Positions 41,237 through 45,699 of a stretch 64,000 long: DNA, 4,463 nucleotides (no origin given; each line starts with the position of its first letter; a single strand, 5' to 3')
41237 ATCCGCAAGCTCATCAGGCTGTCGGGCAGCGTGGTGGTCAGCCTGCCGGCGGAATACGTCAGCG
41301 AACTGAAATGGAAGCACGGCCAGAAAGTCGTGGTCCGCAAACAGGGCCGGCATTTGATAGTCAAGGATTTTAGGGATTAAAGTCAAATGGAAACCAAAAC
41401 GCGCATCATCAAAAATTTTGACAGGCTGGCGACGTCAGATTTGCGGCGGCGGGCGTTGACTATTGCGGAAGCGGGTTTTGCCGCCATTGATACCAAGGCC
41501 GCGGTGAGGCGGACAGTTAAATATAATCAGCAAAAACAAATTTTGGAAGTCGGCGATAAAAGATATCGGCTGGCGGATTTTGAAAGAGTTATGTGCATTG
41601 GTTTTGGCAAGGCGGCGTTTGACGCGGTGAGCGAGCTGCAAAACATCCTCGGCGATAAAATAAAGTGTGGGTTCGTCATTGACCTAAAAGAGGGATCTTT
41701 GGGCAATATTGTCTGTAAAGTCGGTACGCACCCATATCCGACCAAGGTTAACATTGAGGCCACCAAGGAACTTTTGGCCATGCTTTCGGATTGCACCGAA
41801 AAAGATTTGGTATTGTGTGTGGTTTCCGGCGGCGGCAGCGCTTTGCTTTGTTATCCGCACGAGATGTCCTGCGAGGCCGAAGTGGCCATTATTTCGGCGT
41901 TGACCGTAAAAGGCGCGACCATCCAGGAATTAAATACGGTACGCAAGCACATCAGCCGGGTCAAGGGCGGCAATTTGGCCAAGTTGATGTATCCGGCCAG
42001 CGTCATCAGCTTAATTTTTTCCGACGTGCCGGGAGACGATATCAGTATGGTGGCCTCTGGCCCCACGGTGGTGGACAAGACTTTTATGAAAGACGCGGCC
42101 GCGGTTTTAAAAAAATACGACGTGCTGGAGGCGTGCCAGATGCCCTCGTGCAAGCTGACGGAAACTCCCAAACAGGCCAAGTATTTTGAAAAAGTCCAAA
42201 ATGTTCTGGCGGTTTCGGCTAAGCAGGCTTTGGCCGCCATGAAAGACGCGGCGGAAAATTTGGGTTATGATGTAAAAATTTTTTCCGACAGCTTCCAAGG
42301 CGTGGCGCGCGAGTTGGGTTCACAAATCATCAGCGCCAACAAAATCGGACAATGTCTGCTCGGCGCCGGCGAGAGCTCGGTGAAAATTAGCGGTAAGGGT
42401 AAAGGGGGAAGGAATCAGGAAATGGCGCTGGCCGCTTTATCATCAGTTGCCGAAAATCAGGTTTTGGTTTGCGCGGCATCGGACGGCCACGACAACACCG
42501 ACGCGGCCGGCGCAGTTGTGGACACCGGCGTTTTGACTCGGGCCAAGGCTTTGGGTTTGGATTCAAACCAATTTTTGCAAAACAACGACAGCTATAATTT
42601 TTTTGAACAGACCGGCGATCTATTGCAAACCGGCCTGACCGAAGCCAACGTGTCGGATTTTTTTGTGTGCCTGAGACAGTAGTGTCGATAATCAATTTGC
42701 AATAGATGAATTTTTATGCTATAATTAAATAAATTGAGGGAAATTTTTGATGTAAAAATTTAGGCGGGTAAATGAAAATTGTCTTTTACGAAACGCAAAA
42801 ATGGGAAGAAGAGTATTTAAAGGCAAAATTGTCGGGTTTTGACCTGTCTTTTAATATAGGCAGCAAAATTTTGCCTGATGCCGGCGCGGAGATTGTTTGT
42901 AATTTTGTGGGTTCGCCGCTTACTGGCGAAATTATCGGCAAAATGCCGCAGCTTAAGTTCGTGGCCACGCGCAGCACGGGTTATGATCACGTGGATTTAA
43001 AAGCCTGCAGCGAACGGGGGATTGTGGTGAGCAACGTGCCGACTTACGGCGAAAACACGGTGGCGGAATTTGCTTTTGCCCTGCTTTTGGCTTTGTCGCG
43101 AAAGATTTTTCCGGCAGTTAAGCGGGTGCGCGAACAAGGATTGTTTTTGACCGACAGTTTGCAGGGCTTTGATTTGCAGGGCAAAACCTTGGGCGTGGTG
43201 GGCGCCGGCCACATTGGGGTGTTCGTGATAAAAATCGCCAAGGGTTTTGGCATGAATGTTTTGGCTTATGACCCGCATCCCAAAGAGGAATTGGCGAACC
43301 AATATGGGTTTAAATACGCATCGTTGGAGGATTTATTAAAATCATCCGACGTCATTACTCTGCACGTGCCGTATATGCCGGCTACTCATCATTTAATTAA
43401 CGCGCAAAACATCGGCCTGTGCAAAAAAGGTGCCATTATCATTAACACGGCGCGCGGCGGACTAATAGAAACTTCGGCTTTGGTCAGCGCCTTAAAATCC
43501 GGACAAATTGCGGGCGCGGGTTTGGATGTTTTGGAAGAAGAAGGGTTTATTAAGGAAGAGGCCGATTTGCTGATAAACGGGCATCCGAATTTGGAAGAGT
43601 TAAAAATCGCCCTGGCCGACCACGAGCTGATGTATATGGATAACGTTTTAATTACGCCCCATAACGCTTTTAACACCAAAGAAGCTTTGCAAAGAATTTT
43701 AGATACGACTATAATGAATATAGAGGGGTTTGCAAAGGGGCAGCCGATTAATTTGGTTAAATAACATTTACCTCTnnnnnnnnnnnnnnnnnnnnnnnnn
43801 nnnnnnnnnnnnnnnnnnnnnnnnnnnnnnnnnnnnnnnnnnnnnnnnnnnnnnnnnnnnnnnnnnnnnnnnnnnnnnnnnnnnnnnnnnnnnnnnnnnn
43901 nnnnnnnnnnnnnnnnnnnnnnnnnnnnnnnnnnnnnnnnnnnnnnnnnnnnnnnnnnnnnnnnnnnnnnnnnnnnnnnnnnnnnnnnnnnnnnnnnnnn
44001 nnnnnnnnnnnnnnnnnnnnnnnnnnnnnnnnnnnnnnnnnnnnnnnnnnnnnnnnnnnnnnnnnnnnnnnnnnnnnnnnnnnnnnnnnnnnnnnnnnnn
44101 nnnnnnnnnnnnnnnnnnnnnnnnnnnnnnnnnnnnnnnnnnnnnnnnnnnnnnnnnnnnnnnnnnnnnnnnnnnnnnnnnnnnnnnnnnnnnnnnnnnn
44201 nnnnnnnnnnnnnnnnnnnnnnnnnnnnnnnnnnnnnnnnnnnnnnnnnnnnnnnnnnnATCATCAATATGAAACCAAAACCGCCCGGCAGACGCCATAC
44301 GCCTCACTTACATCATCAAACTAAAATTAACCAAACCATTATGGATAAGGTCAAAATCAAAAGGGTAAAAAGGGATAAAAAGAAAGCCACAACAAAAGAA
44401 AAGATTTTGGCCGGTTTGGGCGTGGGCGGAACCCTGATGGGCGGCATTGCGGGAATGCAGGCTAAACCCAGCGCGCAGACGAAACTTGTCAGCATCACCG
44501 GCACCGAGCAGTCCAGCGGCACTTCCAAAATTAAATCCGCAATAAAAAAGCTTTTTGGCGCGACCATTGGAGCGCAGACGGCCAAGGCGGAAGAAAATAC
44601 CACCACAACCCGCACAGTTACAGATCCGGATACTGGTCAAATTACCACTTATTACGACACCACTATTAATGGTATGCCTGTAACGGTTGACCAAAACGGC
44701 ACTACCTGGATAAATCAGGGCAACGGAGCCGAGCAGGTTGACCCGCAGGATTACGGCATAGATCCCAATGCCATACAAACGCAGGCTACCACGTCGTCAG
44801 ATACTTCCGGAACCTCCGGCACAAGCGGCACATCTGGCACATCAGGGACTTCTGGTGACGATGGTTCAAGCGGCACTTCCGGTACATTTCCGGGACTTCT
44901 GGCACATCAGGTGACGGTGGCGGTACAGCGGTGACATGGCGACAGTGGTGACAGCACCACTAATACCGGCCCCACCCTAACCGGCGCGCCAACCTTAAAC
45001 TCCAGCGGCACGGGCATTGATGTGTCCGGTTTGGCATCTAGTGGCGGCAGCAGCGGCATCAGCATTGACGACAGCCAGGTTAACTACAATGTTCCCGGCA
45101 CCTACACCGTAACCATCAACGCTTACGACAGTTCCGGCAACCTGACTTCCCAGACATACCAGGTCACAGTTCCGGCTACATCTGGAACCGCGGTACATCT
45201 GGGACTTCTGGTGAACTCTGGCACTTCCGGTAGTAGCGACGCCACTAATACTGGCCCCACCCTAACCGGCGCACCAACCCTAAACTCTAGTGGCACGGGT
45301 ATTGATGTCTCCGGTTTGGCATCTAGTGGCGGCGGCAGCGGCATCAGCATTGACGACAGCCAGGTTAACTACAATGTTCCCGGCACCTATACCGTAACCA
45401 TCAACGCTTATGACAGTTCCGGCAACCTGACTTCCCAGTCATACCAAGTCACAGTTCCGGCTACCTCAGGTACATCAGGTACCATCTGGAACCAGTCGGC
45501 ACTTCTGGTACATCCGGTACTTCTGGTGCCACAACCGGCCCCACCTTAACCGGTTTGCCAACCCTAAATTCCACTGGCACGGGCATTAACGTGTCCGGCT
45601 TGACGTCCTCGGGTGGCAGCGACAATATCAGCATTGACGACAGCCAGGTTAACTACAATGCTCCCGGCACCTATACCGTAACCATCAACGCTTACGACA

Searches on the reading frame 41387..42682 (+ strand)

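Call 75: search_protein_families(library=pfam, proteins=[window:41387-42682:+], max_evalue=0.0001)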
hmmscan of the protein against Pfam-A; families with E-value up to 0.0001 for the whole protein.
window:41387-42682:+ (431 aa): 2 families
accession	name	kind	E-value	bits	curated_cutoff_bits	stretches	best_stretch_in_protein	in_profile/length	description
PF13660.11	DUF4147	-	1.3e-64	218.4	23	1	23-248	2-224/234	Domain of unknown function (DUF4147)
PF05161.18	MOFRL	-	2.5e-31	108.4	28.3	1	323-424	2-106/106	MOFRL family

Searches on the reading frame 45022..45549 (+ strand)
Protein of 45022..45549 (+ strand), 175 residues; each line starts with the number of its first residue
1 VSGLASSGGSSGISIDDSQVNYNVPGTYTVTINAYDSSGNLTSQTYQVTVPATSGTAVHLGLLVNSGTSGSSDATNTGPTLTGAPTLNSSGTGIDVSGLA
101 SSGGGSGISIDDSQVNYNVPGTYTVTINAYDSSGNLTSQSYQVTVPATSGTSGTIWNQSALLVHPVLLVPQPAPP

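Call 15: search_protein_families(library=pfam, proteins=[window:45022-45549:+], max_evalue=0.001)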
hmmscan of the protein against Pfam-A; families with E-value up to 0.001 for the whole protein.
window:45022-45549:+ (175 aa): 12 families
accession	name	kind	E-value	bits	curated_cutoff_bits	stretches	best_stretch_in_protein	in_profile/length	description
PF18981.6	InlK_D3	-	2.7e-13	50.2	25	2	17-50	41-73/75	Internalin K domain (D3/D4)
PF16403.11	Bact_surface_Ig-like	-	1.7e-10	41.2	27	2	13-50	35-71/71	Bacterial surface protein, Ig-like domain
PF18911.6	PKD_4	-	7.2e-07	29.6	27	0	21-50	55-85/85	PKD domain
PF08329.16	ChitinaseA_N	-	3.9e-06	27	21.2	0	15-60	72-115/133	Chitinase A, N-terminal domain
PF05345.18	He_PIG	-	2.2e-05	25.3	24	0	23-50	68-95/96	Putative Ig domain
PF22797.1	SlpA_D2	-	4.8e-05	24.3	24.5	0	12-52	62-100/102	SlpA domain II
PF20164.4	GspA_SrpA_N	-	5.6e-05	23.9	27.4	0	25-50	86-111/117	GspA/SrpA SigLec-like domain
PF00801.26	PKD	-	0.00012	22.4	23.5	0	18-45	49-76/80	PKD domain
PF19077.6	Big_13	-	0.00014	22.7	27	0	26-50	75-100/102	Bacterial Ig-like domain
PF07495.19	Y_Y_Y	-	0.00024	21.4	26.6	0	21-48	33-60/65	Y_Y_Y domain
PF18342.7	LytB_SH3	-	0.00039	20.9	25.8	0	29-49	9-29/67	Endo-beta-N-acetylglucosaminidase LytB SH3 domain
PF20622.4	Big_15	-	0.00077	19.7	27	0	27-50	58-80/82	Bacterial Ig domain (Big_16)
